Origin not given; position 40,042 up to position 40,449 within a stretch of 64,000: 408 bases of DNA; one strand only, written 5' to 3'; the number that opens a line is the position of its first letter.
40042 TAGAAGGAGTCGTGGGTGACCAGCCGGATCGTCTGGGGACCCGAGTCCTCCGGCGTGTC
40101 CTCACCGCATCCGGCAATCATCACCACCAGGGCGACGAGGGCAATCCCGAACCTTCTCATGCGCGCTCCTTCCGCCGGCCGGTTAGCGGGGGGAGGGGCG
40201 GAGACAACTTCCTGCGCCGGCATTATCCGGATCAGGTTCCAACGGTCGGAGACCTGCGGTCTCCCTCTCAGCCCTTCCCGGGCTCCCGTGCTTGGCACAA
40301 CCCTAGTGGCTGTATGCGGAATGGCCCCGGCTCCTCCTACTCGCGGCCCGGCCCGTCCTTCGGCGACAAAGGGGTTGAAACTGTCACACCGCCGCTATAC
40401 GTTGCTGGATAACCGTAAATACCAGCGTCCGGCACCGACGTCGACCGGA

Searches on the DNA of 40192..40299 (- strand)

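Call 73: build_rna_model(alignment_id=A5)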
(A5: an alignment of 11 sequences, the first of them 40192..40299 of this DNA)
Model R1 built from alignment A5 (11 sequences, 117 columns); structure: RNAalifold consensus.
model positions 110; base pairs 21; branch points 2; effective number of sequences 1.4; information 0.59 bits per position. Calibrated on 0.2 Mb of random sequence (short: E-values are rough).
structure used (alignment columns):
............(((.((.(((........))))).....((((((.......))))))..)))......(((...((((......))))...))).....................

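Call 74: search_with_rna_model(model_id=R1, sources=[window, L001, L002, L003, L006, L007, L016, L017, L018, L019, L020, L021, L023, L024, L025, L027, L028, L029, L030, L031, L032, L034, L035, L036, L037, L038, L039, L040, L042, L043, L044, L045, L046, L047, L049, L050, L051, L052, L054, L055, L056, L057, L058, L059, L060, L061, L062, L063, L064, L065, L066, L067, L068, L069, L070, L071, L072, L073, L074, L075, L076, L077, L078, L079, L080, L081, L082, L083, L084, L085, L086, L087, L088, L089, L090, L091, L092, L093, L095, L026, L033], max_evalue=0.1)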
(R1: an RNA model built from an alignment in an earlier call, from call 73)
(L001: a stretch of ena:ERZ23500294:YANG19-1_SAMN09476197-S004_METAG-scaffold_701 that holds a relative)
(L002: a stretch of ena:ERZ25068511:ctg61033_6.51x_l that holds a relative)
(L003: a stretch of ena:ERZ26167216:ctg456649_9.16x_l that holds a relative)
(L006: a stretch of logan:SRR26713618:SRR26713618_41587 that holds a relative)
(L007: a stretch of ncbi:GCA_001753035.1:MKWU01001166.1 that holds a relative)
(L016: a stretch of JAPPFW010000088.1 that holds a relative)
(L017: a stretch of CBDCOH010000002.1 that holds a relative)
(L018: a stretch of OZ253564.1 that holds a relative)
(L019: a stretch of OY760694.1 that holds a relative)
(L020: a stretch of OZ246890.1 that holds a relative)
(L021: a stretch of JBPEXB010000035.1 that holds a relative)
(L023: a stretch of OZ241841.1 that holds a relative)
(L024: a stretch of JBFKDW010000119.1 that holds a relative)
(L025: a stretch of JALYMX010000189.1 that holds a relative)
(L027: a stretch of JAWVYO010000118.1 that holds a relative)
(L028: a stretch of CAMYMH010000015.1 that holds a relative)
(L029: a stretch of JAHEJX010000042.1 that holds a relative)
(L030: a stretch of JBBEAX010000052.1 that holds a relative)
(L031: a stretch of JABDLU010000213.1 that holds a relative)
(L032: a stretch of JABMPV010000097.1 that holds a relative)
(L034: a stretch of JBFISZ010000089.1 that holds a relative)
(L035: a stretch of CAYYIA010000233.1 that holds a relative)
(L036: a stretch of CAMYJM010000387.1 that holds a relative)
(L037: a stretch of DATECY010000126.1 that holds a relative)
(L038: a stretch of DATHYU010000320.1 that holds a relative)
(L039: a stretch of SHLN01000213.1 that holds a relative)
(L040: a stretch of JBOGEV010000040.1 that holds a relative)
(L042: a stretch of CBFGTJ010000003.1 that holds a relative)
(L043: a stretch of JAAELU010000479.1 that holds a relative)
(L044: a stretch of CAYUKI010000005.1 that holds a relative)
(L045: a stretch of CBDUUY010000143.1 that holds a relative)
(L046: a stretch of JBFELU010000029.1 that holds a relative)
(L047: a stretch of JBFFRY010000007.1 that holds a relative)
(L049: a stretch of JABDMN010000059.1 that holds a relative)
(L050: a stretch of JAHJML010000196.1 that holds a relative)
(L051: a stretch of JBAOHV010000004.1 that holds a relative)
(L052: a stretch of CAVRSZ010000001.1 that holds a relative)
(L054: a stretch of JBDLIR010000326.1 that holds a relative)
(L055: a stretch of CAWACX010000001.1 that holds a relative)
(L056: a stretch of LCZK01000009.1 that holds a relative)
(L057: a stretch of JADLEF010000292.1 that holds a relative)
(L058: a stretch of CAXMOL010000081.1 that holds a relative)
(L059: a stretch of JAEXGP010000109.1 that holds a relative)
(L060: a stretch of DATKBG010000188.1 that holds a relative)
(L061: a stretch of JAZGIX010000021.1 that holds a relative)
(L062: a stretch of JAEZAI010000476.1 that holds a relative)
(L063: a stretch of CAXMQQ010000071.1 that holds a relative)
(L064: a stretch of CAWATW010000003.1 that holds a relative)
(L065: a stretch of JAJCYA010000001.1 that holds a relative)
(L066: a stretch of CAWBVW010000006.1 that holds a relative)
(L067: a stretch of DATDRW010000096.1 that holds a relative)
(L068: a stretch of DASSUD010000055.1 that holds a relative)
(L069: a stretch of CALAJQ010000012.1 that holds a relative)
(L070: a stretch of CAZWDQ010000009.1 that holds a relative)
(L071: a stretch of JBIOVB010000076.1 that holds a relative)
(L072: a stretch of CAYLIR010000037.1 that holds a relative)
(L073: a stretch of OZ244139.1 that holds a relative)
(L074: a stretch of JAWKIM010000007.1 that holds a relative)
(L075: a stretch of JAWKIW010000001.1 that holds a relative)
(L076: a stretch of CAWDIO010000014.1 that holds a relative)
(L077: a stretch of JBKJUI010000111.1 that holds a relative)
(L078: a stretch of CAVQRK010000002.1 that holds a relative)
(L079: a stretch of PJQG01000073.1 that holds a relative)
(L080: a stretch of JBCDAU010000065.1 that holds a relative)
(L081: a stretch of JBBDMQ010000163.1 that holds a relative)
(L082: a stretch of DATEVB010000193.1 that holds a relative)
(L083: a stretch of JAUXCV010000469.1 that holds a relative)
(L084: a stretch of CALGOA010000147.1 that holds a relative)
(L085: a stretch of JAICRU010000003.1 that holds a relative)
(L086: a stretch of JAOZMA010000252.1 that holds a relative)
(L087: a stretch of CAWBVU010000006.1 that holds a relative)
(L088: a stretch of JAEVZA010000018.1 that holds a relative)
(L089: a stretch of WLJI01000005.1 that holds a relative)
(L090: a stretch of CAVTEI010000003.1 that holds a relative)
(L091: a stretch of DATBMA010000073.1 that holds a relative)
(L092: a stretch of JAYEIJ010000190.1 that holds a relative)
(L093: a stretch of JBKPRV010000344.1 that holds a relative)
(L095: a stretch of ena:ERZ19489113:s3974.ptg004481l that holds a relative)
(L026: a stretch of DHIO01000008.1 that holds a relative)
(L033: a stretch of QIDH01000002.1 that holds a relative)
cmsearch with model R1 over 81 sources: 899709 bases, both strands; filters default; matches with E-value up to 0.1: 11.
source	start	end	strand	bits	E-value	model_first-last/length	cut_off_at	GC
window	40192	40299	-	119.4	4.8e-36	1-110/110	no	0.66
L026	6383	6495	-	113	6e-34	1-110/110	no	0.65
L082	7778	7890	+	112.3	9.6e-34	1-110/110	no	0.63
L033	2978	3087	+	108.7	1.4e-32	1-110/110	no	0.67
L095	3133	3246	+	102.1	2.1e-30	1-110/110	no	0.65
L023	3136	3241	+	90.3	1.4e-26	1-110/110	no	0.67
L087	12406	12510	-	16.8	0.011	1-110/110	no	0.62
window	9826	9955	+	16.3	0.016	1-110/110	no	0.68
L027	4676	4766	-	16.2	0.016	1-110/110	no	0.65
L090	529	569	+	14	0.089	14-57/110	no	0.8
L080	6107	6227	-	13.8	0.1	1-110/110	no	0.69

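Call 83: search_with_rna_model(model_id=R1, sources=[L096, L097], max_evalue=0.01)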
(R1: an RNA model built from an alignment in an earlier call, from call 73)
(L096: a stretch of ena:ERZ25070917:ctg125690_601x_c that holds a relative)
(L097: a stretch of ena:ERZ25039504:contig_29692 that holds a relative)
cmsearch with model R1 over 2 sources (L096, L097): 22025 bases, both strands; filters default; matches with E-value up to 0.01: 2.
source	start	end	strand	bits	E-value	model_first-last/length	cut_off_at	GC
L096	2202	2308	+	95.2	9.1e-30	1-110/110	no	0.61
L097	1873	2034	+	57.1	2.1e-17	1-110/110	no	0.73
